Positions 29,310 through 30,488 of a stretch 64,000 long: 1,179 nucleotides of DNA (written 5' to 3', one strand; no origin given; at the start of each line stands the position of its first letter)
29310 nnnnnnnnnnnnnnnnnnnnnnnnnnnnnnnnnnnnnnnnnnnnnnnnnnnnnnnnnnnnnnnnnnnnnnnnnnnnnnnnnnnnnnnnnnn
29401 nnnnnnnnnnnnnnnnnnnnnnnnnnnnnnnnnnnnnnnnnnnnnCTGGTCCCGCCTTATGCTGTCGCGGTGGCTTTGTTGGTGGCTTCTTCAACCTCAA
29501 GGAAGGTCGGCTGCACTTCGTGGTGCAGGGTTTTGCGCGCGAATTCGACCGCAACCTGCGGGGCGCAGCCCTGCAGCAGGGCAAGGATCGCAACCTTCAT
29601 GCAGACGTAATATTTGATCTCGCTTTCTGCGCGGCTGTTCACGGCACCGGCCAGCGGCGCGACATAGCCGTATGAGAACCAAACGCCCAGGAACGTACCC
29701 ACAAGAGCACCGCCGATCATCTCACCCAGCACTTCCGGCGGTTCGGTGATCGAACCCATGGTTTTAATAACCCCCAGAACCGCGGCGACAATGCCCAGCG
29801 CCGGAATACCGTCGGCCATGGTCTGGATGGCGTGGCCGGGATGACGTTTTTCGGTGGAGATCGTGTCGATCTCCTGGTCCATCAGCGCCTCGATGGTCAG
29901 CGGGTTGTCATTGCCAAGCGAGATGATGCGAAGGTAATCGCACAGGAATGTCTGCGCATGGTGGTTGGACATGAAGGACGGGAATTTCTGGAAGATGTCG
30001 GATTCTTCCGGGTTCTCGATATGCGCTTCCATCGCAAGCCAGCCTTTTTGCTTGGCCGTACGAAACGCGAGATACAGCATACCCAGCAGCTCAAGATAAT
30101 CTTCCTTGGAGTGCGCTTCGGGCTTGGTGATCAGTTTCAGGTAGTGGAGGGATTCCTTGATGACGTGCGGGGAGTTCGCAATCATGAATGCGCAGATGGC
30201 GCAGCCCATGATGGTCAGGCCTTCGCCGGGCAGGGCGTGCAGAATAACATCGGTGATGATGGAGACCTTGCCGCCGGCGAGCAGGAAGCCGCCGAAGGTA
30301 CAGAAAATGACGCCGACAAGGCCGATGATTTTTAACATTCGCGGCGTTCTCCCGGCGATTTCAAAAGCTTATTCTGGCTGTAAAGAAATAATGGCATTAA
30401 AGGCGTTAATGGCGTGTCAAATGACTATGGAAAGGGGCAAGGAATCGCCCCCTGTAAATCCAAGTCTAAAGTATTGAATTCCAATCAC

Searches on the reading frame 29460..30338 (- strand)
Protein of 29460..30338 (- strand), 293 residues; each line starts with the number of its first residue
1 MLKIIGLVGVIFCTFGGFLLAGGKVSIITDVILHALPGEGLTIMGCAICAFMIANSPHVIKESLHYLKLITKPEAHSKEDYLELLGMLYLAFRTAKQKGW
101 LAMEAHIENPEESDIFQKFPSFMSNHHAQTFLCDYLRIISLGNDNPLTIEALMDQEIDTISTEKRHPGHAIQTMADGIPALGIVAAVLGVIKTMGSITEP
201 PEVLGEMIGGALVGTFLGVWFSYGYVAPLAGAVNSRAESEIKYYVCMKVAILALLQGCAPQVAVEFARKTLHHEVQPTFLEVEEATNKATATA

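Call 71: search_protein_families(library=pfam, proteins=[window:29460-30338:-], max_evalue=0.00001)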
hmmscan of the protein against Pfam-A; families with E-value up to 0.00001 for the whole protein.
window:29460-30338:- (293 aa): 2 families
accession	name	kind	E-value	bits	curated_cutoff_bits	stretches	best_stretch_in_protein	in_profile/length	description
PF20560.3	MotA_N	-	4.6e-23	81.7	27.3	1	4-99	1-91/91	Motility protein A N-terminal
PF01618.21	MotA_ExbB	-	6.4e-11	42.5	22.9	1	143-243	21-124/127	MotA/TolQ/ExbB proton channel family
